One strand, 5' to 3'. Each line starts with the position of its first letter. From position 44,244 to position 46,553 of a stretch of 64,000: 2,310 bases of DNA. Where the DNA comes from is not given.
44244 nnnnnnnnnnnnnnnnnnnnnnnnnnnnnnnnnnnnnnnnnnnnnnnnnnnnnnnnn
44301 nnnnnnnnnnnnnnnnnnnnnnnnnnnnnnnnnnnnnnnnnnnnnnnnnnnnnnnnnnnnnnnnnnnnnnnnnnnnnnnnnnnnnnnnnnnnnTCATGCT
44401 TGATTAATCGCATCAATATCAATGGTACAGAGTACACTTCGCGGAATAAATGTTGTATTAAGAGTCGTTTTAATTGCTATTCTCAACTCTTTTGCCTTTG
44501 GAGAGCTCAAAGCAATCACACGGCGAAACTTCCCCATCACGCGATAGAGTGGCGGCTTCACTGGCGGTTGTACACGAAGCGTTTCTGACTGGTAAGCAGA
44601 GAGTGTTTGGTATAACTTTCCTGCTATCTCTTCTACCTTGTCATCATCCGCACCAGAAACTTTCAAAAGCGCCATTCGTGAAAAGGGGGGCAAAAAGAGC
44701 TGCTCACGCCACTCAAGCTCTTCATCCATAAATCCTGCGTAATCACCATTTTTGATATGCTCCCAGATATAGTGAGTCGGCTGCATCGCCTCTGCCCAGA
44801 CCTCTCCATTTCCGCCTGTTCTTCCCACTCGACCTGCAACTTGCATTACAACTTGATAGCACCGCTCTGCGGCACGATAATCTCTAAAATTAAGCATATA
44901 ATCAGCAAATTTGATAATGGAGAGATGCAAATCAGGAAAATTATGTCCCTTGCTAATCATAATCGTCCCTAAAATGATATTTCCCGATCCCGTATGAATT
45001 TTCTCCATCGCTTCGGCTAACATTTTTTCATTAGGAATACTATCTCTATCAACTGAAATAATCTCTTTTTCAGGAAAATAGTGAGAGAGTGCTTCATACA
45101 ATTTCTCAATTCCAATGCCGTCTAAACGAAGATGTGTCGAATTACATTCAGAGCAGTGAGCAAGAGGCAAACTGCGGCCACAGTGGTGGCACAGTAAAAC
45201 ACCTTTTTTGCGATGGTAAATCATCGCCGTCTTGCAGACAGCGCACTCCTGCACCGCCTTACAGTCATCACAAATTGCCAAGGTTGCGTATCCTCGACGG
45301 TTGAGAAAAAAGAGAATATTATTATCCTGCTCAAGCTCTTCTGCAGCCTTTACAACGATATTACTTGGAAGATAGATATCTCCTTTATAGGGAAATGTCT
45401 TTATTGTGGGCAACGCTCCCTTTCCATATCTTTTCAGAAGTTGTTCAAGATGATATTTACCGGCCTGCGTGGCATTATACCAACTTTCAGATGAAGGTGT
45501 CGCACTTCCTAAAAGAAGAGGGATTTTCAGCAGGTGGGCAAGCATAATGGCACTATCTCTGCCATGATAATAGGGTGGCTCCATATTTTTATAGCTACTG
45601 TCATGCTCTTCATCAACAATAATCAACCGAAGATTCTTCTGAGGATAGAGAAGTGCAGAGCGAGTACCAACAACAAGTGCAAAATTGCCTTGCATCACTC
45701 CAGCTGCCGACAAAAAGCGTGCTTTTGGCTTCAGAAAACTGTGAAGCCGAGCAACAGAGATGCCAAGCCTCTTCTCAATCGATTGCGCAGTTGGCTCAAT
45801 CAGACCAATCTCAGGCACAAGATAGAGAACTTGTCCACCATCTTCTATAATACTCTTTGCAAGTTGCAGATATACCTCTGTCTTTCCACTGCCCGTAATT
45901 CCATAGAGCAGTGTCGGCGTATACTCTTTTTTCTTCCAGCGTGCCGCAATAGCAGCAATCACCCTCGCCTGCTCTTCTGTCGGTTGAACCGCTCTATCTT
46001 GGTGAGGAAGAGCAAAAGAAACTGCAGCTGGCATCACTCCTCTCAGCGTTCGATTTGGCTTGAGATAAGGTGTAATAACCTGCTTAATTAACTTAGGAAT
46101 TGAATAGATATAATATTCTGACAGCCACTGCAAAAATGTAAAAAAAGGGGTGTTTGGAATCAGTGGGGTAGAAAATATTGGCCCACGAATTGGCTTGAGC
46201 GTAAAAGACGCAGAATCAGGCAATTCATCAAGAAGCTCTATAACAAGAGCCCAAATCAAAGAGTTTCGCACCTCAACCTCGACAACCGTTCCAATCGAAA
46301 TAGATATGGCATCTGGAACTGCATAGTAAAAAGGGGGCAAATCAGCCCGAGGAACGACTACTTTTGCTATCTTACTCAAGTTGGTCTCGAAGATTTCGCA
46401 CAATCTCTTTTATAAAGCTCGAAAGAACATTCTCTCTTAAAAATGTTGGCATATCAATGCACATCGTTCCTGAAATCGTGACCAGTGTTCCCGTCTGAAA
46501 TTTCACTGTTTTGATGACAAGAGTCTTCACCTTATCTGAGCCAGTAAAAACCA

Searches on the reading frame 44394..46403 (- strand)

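Call 112: search_protein_families(library=ncbifam, proteins=[window:44394-46403:-], max_evalue=0.00001)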
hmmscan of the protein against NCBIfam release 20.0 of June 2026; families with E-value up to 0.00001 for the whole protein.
window:44394-46403:- (669 aa): 22 families
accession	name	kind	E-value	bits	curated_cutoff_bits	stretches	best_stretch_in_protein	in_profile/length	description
NF004066.1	PRK05580.1-3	equivalog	2.7e-143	479.1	813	2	136-666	248-786/788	primosomal protein N'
NF004067.0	PRK05580.1-4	equivalog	7.4e-142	474.2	763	1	136-664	200-732/737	primosomal protein N'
NF004070.0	PRK05580.2-2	equivalog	1.5e-140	469.6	921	1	124-666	179-726/729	primosomal protein N'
TIGR00595.1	priA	equivalog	3.6e-139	464.6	230.35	1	165-665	1-508/509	replication restart helicase PriA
NF004065.0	PRK05580.1-1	equivalog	7.7e-132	441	858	1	140-667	197-730/731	primosomal protein N'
NF004071.0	PRK05580.2-3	equivalog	1.1e-117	393.9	1105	1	127-665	187-731/735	primosomal protein N'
NF004072.0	PRK05580.2-4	equivalog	2.7e-115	386.1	1030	1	11-665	2-644/648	primosomal protein N'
NF004069.0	PRK05580.2-1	equivalog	6.6e-110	368.3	767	1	16-667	7-610/612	primosomal protein N'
NF004068.0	PRK05580.1-5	equivalog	5.3e-98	329.1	1249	1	134-648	252-772/795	primosomal protein N'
NF011453.0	PRK14873.1-3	equivalog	1.4e-34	119.2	812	1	10-600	13-593/653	primosome assembly protein PriA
NF011455.0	PRK14873.1-5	equivalog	4.8e-30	104.4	969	1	173-585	173-589/675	primosomal protein N'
NF011454.0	PRK14873.1-4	equivalog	7.6e-30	103.8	951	2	345-581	338-563/651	primosomal protein N'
NF011452.0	PRK14873.1-2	equivalog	2.7e-27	95.3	980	1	218-583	257-617/708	primosomal protein N'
TIGR00580.2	mfd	equivalog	4e-16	58.6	800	1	139-267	432-565/907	transcription-repair coupling factor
TIGR00643.1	recG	equivalog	1.8e-15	56.7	659.4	1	140-267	235-367/629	ATP-dependent DNA helicase RecG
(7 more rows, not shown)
